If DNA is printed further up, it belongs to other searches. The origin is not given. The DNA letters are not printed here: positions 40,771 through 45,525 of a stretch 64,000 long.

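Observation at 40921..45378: CotH kinase-like T9SS cargo with recombination-prone near-identical 225-bp tandem repeats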

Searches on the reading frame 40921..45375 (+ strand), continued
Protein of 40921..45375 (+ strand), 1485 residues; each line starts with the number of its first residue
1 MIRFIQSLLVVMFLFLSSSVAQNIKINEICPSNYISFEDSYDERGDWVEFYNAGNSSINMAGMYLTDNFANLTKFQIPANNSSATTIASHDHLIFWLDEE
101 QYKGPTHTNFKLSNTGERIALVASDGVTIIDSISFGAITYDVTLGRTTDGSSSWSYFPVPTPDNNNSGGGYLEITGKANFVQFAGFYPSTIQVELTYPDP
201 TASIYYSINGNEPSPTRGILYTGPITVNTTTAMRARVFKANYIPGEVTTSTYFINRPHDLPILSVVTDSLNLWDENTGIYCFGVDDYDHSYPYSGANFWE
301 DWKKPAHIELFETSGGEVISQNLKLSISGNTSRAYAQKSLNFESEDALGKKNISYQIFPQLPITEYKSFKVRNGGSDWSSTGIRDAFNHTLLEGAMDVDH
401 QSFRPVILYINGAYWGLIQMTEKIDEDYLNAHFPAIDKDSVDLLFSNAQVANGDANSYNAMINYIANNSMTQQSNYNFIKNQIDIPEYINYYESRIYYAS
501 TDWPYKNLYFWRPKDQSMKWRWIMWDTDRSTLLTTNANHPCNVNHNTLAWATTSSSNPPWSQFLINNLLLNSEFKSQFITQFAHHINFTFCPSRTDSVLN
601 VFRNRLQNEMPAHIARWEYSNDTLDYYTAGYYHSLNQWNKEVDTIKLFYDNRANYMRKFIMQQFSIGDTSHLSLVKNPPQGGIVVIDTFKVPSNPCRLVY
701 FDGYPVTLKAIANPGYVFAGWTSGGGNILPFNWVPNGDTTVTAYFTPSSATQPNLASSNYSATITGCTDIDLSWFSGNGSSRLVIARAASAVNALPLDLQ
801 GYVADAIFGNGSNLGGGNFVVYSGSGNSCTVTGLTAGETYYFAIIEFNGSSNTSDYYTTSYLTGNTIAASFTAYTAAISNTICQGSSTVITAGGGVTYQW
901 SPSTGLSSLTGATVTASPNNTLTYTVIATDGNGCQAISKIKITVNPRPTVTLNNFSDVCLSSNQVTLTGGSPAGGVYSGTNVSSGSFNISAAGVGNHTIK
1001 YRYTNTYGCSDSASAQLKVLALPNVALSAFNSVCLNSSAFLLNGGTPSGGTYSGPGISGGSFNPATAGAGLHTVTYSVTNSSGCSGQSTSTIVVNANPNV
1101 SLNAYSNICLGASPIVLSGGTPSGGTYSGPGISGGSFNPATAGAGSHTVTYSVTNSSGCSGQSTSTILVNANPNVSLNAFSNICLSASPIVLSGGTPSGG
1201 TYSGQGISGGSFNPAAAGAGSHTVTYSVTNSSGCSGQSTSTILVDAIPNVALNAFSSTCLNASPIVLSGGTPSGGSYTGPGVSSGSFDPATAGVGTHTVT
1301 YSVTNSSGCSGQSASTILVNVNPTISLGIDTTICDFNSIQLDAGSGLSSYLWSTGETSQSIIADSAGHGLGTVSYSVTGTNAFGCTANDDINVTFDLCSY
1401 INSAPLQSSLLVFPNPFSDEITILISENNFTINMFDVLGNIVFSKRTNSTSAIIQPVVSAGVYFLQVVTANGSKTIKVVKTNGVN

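Call 15: find_encoding_contigs(protein=P0001, flank=3000, max_places=3)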
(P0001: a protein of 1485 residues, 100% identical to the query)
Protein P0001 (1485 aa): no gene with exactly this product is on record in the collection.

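Call 18: find_related_loci(query=window:40921-45375:+, collection=genome_contigs, flank=6000)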
Query window:40921-45375:+ (1485 aa) in genome_contigs; peptide patterns used: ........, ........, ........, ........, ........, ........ (x = any residue, [..] = any of these).
38 stretches matched a pattern; 3 encode a relative of the query (tblastn E <= 1e-3); 3 distinct loci.
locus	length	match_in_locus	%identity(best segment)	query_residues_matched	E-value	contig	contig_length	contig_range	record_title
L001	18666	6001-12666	65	1-1482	0e+0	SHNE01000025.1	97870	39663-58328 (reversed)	MAG: Bacteroidetes bacterium isolate Bin7_1 c_000000000068, whole genome shotgun sequence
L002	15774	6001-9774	63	1-1482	0e+0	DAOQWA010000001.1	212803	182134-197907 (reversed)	MAG TPA_asm: Bacteroidia bacterium isolate AMR_MDS_1074 NODE_43_length_212803_cov_7.594158, whole genome shotgun sequenc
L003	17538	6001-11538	63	10-1480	0e+0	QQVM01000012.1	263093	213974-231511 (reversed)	MAG: Bacteroidetes bacterium isolate MA_BCD_1 c_000000000013, whole genome shotgun sequence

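Call 19: list_cluster_members(proteins=[P0001])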
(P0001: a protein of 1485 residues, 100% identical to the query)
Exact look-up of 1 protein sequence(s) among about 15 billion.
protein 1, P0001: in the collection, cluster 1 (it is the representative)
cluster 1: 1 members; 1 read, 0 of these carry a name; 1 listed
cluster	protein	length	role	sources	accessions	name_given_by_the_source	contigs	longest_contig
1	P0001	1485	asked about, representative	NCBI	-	-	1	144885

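Call 50: find_related_loci(query=window:40921-45375:+, collection=metagenome_contigs, flank=3000)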
Query window:40921-45375:+ (1485 aa) in metagenome_contigs; peptide patterns used: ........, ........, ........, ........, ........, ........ (x = any residue, [..] = any of these).
71 stretches matched a pattern; 8 encode a relative of the query (tblastn E <= 1e-3); 7 distinct loci.
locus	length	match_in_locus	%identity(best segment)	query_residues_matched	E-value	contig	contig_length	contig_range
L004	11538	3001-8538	63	10-1480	0e+0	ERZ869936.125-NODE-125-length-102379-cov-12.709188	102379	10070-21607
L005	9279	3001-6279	65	15-1482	0e+0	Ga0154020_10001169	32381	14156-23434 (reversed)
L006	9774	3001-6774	63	1-1482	0e+0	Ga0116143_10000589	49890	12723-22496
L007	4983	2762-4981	68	2-741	0e+0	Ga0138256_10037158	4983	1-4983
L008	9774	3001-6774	63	1-1482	0e+0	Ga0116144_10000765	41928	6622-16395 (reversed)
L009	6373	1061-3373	48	707-1482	0e+0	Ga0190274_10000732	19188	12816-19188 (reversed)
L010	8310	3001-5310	47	707-1481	0e+0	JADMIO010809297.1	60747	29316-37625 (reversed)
